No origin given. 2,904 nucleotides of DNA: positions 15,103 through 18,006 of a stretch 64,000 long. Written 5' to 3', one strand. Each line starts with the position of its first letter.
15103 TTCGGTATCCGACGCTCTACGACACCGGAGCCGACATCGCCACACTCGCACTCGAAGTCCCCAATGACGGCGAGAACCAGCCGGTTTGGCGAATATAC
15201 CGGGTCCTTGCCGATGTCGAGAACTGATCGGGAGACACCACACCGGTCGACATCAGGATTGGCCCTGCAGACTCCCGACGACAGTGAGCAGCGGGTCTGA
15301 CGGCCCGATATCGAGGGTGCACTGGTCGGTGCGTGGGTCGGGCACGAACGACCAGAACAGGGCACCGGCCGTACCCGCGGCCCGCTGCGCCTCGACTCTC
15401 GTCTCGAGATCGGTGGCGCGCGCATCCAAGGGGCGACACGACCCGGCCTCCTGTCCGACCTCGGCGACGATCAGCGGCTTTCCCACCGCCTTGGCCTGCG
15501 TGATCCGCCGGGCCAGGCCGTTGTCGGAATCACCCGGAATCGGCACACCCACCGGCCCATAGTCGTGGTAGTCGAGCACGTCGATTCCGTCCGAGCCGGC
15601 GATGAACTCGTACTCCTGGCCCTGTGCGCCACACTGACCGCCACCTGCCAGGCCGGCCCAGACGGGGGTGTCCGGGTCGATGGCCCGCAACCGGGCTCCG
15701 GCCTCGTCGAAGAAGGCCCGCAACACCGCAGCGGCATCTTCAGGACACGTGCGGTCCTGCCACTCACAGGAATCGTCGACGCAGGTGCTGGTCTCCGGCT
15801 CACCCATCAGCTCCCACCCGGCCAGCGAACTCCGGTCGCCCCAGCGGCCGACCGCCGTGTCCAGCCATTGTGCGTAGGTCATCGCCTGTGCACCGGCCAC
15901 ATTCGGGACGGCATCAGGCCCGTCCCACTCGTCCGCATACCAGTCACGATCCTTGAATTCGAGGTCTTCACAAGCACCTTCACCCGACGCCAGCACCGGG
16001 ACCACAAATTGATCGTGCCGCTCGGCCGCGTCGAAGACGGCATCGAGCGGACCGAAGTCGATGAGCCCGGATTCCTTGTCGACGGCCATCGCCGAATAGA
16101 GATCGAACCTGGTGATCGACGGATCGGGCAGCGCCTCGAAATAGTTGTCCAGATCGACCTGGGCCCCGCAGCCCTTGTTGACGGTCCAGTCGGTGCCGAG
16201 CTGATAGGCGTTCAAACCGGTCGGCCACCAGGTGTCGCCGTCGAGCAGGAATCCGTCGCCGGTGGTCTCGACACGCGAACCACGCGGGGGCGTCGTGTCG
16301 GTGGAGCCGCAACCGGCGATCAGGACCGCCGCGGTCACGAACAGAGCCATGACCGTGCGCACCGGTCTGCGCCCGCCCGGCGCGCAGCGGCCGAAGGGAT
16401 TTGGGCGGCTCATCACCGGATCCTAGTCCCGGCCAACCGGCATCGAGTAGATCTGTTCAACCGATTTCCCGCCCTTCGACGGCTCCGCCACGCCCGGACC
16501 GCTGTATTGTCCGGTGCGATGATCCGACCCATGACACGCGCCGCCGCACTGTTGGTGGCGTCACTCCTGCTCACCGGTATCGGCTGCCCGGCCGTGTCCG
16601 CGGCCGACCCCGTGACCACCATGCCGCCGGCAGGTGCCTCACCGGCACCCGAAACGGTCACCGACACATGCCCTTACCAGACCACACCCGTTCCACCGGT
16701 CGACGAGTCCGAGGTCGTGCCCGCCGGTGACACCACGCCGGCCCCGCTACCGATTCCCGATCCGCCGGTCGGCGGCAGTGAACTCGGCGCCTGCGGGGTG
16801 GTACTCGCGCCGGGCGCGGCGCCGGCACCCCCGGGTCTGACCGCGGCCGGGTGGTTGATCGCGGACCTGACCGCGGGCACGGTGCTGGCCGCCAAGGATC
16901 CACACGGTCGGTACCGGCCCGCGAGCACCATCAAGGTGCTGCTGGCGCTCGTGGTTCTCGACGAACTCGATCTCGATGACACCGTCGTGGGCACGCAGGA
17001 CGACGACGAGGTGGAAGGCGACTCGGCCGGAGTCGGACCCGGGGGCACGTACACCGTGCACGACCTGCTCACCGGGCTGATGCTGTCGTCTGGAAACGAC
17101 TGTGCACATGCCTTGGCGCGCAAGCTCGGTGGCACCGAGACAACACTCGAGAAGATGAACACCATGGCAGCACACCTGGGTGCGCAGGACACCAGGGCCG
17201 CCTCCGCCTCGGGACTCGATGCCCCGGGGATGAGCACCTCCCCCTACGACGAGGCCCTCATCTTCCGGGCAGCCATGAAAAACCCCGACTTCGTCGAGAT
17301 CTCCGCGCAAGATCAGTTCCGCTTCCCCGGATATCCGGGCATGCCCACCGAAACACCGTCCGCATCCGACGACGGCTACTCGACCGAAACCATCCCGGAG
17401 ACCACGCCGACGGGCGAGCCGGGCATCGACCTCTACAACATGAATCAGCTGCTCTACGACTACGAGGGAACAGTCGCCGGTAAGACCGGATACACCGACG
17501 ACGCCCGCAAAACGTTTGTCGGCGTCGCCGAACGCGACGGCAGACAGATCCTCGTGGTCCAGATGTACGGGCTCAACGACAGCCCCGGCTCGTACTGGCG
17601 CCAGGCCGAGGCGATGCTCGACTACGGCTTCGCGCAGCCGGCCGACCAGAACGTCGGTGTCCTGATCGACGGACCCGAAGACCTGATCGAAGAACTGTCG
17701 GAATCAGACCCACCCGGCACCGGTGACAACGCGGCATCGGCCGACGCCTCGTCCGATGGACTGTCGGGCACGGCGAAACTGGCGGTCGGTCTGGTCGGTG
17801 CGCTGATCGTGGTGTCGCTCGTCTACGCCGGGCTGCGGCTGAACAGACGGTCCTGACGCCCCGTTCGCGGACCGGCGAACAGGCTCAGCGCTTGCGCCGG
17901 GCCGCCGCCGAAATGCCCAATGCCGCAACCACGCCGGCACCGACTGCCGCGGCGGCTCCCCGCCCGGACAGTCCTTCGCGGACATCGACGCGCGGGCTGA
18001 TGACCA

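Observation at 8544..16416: Candidate synthase-dependent exopolysaccharide system in a mycolic-acid bacterium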

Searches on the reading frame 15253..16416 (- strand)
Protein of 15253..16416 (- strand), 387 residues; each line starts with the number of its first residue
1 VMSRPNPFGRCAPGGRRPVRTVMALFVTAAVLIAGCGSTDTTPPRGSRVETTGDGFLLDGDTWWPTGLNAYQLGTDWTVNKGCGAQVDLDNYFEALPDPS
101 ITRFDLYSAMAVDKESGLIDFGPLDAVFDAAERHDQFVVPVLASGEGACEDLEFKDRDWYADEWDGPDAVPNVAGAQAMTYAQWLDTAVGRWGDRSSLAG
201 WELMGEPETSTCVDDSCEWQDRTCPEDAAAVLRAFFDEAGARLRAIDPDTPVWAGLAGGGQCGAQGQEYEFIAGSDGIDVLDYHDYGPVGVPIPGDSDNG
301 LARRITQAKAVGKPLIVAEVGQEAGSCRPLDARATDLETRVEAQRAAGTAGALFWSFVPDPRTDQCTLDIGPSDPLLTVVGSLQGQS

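Call 3: search_protein_families(library=pfam, proteins=[window:15253-16416:-], max_evalue=0.01)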
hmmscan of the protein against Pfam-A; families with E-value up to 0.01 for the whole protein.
window:15253-16416:- (387 aa): 1 family
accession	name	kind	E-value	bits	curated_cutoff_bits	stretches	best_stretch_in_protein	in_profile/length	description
PF00150.24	Cellulase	-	0.0034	17.4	23.5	1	176-332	100-244/272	Cellulase (glycosyl hydrolase family 5)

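Call 4: search_protein_families(library=ncbifam, proteins=[window:15253-16416:-], max_evalue=0.01)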
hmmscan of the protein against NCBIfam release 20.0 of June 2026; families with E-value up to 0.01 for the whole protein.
window:15253-16416:- (387 aa): 0 families

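Call 9: search_solved_structures(query=window:15253-16416:-, max_evalue=1)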
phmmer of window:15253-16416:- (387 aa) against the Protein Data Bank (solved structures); distinct sequences matched with E-value up to 1: 7.
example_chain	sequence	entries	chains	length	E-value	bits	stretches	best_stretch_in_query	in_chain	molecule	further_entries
3ziz_A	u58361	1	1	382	0.0019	20.5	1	180-363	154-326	GH5 ENDO-BETA-1,4-MANNANASE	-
31ao_A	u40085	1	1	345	0.017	17.4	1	51-365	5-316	Probable mannan endo-1,4-beta-mannosidase A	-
3wh9_A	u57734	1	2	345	0.029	16.7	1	51-365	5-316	Endo-beta-1,4-mannanase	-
1qno_A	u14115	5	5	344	0.04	16.2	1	95-220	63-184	ENDO-1,4-B-D-MANNANASE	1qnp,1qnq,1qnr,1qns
7oo1_A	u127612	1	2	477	0.078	15.2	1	287-344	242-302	Pyruvate kinase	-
8gf3_A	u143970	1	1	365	0.49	12.6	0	191-356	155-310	GH5 Mannanase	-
6hiv_BY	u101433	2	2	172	0.68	12.1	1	197-254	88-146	mS91 | ml91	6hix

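Call 48: find_homologous_proteins(query=window:15253-16416:-)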
Query window:15253-16416:- (387 aa): 182 proteins with E <= 0.001 among 8000 candidates; the best 120 are listed.
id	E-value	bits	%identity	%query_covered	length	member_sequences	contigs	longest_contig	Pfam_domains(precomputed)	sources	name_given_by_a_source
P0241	4.1e-202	690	77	100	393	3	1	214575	-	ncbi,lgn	ncbi:UNVERIFIED_CONTAM: hypothetical protein DES50_109176 [Williamsia faeni]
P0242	2.5e-153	529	63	99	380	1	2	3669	-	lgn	-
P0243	4.6e-151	522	66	90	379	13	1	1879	-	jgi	jgi:mannan endo-1,4-beta-mannosidase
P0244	2.9e-150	519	63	95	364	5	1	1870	-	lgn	-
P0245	3.3e-148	512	60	95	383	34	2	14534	-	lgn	-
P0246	1.5e-146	507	61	96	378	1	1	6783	-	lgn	-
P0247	1.6e-146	507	63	93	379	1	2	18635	-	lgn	-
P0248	3.1e-146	506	65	87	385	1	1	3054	-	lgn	-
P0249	4.1e-144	499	61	90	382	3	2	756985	-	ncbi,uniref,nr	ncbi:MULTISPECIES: hypothetical protein [Actinomycetes]|uniref:hypothetical protein n=1 Tax=Actinomy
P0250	8.6e-144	498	61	95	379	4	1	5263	-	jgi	jgi:hypothetical protein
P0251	3.9e-143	496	60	94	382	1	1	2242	-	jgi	jgi:hypothetical protein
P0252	1.4e-141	490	57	98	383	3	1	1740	-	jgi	jgi:hypothetical protein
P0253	6.9e-139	482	59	90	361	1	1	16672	-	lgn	-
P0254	5.5e-138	479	59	94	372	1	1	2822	-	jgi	jgi:mannan endo-1,4-beta-mannosidase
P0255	7.7e-137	475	60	87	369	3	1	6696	-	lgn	-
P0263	8.2e-134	465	57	94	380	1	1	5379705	-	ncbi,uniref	ncbi:mannan endo-1,4-beta-mannosidase [Rhodococcus sp. 27YEA15]|uniref:beta-mannosidase n=1 Tax=Rhod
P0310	4.6e-121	423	54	92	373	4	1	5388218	-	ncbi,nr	ncbi:beta-mannosidase [Gordonia mangrovi]|nr:beta-mannosidase [Gordonia mangrovi] UVF79403.1 beta-ma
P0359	5.1e-115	403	52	95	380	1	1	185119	-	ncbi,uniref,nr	ncbi:beta-mannosidase [Mycolicibacterium septicum]|uniref:beta-mannosidase n=1 Tax=Mycolicibacterium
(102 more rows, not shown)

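Call 49: find_encoding_contigs(protein=P0263, flank=8000, max_places=1)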
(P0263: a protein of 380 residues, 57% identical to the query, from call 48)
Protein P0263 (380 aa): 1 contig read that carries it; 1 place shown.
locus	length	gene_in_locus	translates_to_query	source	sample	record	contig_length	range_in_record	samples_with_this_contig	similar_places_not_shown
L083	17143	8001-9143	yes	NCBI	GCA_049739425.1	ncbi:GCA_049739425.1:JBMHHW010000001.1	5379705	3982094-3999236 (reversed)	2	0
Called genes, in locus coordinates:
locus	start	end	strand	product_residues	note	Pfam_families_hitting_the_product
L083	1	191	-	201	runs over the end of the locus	PF04542:Sigma70_r2, PF08281:Sigma70_r4_2, PF04545:Sigma70_r4 (weak)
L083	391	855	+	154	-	PF03780:Asp23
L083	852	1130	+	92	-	-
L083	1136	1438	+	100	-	-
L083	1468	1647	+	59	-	-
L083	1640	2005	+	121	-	PF03780:Asp23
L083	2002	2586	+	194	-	PF19803:DUF6286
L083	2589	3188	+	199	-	-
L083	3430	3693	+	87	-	PF04226:Transgly_assoc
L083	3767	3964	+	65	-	PF05532:CsbD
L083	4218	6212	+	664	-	-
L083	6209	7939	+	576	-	-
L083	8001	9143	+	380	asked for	-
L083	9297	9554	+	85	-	-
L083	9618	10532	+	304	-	PF00483:NTP_transferase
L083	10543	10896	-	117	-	PF01381:HTH_3 (faint)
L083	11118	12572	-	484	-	PF00535:Glycos_transf_2, PF13641:Glyco_tranf_2_3, PF13632:Glyco_trans_2_3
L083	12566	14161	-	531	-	-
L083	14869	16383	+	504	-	PF13727:CoA_binding_3, PF02397:Bac_transf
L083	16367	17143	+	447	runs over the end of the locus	PF04932:Wzy_C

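Call 50: find_encoding_contigs(protein=P0310, flank=8000, max_places=1)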
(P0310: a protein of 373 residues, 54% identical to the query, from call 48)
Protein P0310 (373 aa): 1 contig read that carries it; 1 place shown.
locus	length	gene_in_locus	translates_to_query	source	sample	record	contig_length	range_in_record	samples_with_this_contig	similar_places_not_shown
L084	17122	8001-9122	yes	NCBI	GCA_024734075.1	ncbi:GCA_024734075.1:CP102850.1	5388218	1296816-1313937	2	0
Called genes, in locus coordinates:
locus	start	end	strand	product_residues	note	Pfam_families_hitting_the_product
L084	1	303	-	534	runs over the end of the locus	PF00501:AMP-binding, PF13193:AMP-binding_C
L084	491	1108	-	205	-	PF10722:YbjN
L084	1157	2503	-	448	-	PF13439:Glyco_transf_4, PF20706:GT4-conflict, PF13579:Glyco_trans_4_4, PF13524:Glyco_trans_1_2 (faint), PF00534:Glycos_transf_1, PF13692:Glyco_trans_1_4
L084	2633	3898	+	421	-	PF00067:p450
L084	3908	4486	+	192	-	PF00440:TetR_N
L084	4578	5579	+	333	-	PF01297:ZnuA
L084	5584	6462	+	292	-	PF00005:ABC_tran, PF02463:SMC_N (faint), PF13304:AAA_21 (weak)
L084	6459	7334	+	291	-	PF00950:ABC-3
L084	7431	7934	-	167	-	PF10783:DUF2599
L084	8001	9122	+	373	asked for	-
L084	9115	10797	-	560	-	PF13231:PMT_2 (weak)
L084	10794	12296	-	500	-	PF00535:Glycos_transf_2, PF13641:Glyco_tranf_2_3, PF13632:Glyco_trans_2_3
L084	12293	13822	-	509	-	-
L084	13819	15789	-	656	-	-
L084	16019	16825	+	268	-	PF00561:Abhydrolase_1, PF12146:Hydrolase_4, PF12697:Abhydrolase_6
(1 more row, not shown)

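Call 51: find_encoding_contigs(protein=P0359, flank=8000, max_places=1)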
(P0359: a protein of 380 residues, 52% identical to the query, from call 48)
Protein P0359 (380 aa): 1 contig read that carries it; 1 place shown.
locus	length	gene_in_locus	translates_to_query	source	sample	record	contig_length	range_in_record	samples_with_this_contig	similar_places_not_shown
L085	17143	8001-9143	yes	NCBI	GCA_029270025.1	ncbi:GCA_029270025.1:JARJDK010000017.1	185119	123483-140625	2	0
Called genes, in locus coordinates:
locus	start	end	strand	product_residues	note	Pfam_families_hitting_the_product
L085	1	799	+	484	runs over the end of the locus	PF00743:FMO-like, PF00890:FAD_binding_2 (weak), PF01266:DAO (weak), PF01593:Amino_oxidase (faint), PF07992:Pyr_redox_2, PF13434:Lys_Orn_oxgnase (faint), PF13450:NAD_binding_8, PF13738:Pyr_redox_3, +1 more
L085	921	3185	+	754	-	PF13810:DUF4185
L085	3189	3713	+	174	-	-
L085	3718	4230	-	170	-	PF11343:DUF3145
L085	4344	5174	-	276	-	PF00144:Beta-lactamase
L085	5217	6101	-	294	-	-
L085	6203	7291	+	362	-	PF08240:ADH_N, PF16912:Glu_dehyd_C (faint), PF00107:ADH_zinc_N, PF13602:ADH_zinc_N_2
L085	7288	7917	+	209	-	PF00753:Lactamase_B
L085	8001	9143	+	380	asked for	-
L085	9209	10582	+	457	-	PF17885:Smoa_sbd (weak)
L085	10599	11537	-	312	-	PF02126:PTE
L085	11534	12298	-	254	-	PF00005:ABC_tran, PF02463:SMC_N (weak), PF09818:ABC_ATPase (faint), PF13191:AAA_16 (weak), PF13304:AAA_21 (faint)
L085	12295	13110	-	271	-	PF00528:BPD_transp_1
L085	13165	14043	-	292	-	PF00497:SBP_bac_3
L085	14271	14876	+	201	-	PF00440:TetR_N, PF17932:TetR_C_24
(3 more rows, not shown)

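Call 54: search_solved_structures(query=A4, max_evalue=0.1, show_alignments=1)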
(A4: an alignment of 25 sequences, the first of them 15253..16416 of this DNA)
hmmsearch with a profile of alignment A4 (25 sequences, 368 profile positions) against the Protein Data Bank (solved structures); distinct sequences matched with E-value up to 0.1: 15.
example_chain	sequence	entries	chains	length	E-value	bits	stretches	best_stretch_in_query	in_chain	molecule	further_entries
4awe_A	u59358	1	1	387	1.4e-11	47.4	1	102-308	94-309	ENDO-BETA-D-1,4-MANNANASE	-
3ziz_A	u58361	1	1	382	2.4e-08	36.7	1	100-338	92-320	GH5 ENDO-BETA-1,4-MANNANASE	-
1qno_A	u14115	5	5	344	7e-07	31.9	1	94-310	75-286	ENDO-1,4-B-D-MANNANASE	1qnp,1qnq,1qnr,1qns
3wfl_A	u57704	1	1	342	2.1e-06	30.3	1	83-196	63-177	beta-mannanase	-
3wh9_A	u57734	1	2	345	3.6e-06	29.6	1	102-309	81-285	Endo-beta-1,4-mannanase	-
31ao_A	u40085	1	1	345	4.1e-06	29.4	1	102-309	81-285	Probable mannan endo-1,4-beta-mannosidase A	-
4qp0_A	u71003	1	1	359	5.4e-06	29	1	35-306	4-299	Endo-beta-mannanase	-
8gf3_A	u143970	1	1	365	2.5e-05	26.8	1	108-315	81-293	GH5 Mannanase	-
1rh9_A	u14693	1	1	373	0.00022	23.7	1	173-323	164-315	endo-beta-mannanase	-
1uuq_A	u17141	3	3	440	0.0018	20.7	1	206-308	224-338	MANNOSYL-OLIGOSACCHARIDE GLUCOSIDASE | MAN5A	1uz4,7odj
3pz9_A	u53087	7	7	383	0.02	17.2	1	108-336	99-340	Mannan endo-1,4-beta-mannosidase. Glycosyl Hydrolase family 5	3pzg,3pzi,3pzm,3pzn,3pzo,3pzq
9ku5_A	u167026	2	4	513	0.023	17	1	106-234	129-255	Glycoside hydrolase | Putative beta-xylosidase GE32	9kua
2j0r_A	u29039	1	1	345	0.053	15.8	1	61-126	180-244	HEMIN TRANSPORT PROTEIN HEMS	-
2j0p_A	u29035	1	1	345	0.054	15.8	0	61-126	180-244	HEMIN TRANSPORT PROTEIN HEMS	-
6tn6_A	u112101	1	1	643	0.091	15.1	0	108-336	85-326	Mannan endo-1,4-beta-mannosidase. Glycosyl Hydrolase family 5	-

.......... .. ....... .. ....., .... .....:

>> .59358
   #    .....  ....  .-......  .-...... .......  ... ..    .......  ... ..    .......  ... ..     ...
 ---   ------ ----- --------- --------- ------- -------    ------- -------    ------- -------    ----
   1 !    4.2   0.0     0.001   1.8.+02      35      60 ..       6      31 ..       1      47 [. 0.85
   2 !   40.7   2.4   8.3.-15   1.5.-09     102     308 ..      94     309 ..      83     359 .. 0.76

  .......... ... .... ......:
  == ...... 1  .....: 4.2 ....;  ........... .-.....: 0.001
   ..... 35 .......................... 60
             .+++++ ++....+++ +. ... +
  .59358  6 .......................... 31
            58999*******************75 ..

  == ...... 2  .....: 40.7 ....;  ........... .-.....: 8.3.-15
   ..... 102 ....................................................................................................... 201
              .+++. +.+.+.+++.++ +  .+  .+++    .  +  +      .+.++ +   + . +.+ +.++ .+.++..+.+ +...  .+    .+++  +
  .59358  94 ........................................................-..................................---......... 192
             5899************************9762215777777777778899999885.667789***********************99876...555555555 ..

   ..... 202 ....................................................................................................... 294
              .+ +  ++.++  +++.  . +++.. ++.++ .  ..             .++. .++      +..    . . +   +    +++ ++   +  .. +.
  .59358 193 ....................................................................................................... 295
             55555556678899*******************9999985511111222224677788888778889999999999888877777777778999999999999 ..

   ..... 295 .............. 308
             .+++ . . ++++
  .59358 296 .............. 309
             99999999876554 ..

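Call 55: search_protein_families(library=pfam, alignment_id=A4, max_evalue=1)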
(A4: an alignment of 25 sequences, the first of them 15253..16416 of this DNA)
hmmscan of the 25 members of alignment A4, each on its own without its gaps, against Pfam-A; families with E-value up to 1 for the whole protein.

A. member 1, window:15253-16416:- (387 aa): 1 family
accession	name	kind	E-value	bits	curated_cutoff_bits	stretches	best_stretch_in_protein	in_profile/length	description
PF00150.24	Cellulase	-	0.0034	17.4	23.5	1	176-332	100-244/272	Cellulase (glycosyl hydrolase family 5)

B. families by the number of members that match (of 25 scanned): 2 families
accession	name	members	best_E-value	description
PF00150.24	Cellulase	6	1.8e-07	Cellulase (glycosyl hydrolase family 5)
PF11790.14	Glyco_hydro_cc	2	0.0024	Glycosyl hydrolase catalytic core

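Call 67: search_protein_families(library=pfam, proteins=[L083:9297-9554:+, L083:9618-10532:+], max_evalue=0.01)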
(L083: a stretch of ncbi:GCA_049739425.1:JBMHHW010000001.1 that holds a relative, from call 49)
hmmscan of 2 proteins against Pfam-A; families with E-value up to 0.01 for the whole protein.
L083:9297-9554:+ (85 aa): 0 families

L083:9618-10532:+ (304 aa): 2 families
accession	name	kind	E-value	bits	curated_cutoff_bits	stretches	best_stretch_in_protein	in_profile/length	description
PF00483.29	NTP_transferase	-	1.2e-26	94.3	21.2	1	12-275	2-240/245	Nucleotidyl transferase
PF12804.13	NTP_transf_3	-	3.6e-05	24.4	27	1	12-167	1-123/160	MobA-like NTP transferase domain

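Call 82: search_solved_structures(query=L083:9618-10532:+, max_evalue=0.00001)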
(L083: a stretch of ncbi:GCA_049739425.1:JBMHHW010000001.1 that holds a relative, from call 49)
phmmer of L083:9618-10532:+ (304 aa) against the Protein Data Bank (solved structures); distinct sequences matched with E-value up to 0.00001: 40.
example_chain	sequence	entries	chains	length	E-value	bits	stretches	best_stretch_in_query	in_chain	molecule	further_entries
8b31_A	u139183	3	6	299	1.4e-120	405.4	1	4-299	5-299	UTP--glucose-1-phosphate uridylyltransferase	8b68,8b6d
2pa4_A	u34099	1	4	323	5.2e-114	383.9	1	8-295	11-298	UTP-GLUCOSE-1-PHOSPHATE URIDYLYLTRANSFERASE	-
2ux8_A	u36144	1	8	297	1.7e-61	211.4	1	10-292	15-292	GLUCOSE-1-PHOSPHATE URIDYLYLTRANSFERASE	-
5j49_A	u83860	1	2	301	7.5e-58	199.5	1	11-297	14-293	UTP--glucose-1-phosphate uridylyltransferase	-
5vct_A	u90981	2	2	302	3e-57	197.5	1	10-293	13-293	UTP--glucose-1-phosphate uridylyltransferase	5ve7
7o2n_A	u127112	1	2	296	5.7e-57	196.6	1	10-299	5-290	Probable UTP--glucose-1-phosphate uridylyltransferase YngB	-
7b1r_A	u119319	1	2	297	5.8e-57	196.6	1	10-299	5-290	Probable UTP--glucose-1-phosphate uridylyltransferase YngB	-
9o90_A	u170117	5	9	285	8.1e-56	192.8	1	10-285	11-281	UTP--glucose-1-phosphate uridylyltransferase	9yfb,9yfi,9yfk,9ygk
5i1f_A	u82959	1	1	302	6.9e-54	186.5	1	11-288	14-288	UTP--glucose-1-phosphate uridylyltransferase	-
4d48_A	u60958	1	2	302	1.1e-51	179.2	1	9-295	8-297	GLUCOSE-1-PHOSPHATE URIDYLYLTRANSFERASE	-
2e3d_A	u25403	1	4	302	2.4e-51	178.1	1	9-296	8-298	UTP--glucose-1-phosphate uridylyltransferase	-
6ikx_A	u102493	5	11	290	1.6e-50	175.4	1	9-286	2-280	UTP--glucose-1-phosphate uridylyltransferase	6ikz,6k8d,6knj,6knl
6knj_A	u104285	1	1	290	1.3e-49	172.5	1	9-286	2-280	UTP--glucose-1-phosphate uridylyltransferase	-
6mnu_A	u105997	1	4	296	3.3e-49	171.1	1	11-296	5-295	UTP--glucose-1-phosphate uridylyltransferase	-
8f73_A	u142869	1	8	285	1.9e-46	162.1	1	7-273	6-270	UTP--glucose-1-phosphate uridylyltransferase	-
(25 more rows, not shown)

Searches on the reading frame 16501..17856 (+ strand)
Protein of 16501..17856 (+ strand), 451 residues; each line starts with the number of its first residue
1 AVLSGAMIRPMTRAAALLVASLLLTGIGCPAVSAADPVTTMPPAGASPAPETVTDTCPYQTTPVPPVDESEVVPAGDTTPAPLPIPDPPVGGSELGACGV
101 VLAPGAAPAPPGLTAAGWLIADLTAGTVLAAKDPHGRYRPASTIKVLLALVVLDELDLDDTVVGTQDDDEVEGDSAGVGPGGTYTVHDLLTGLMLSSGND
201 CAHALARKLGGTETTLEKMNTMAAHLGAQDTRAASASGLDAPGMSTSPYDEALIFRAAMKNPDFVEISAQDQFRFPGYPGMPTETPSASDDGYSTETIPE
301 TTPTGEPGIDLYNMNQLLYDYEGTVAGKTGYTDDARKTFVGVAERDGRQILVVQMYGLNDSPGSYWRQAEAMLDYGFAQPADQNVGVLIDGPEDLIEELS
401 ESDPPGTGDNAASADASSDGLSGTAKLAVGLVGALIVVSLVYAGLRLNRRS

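Call 75: search_protein_families(library=pfam, proteins=[window:16501-17856:+], max_evalue=0.001)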
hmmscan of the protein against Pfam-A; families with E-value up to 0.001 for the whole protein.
window:16501-17856:+ (451 aa): 3 families
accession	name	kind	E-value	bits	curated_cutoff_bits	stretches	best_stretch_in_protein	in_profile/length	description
PF00768.25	Peptidase_S11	-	3.1e-32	112.4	27.6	1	108-355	5-235/239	D-alanyl-D-alanine carboxypeptidase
PF13354.11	Beta-lactamase2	-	1.6e-11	44.4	22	1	117-236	1-120/214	Beta-lactamase enzyme family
PF00905.27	Transpeptidase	-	6.6e-05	22.7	22.1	0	136-212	38-117/299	Penicillin binding protein transpeptidase domain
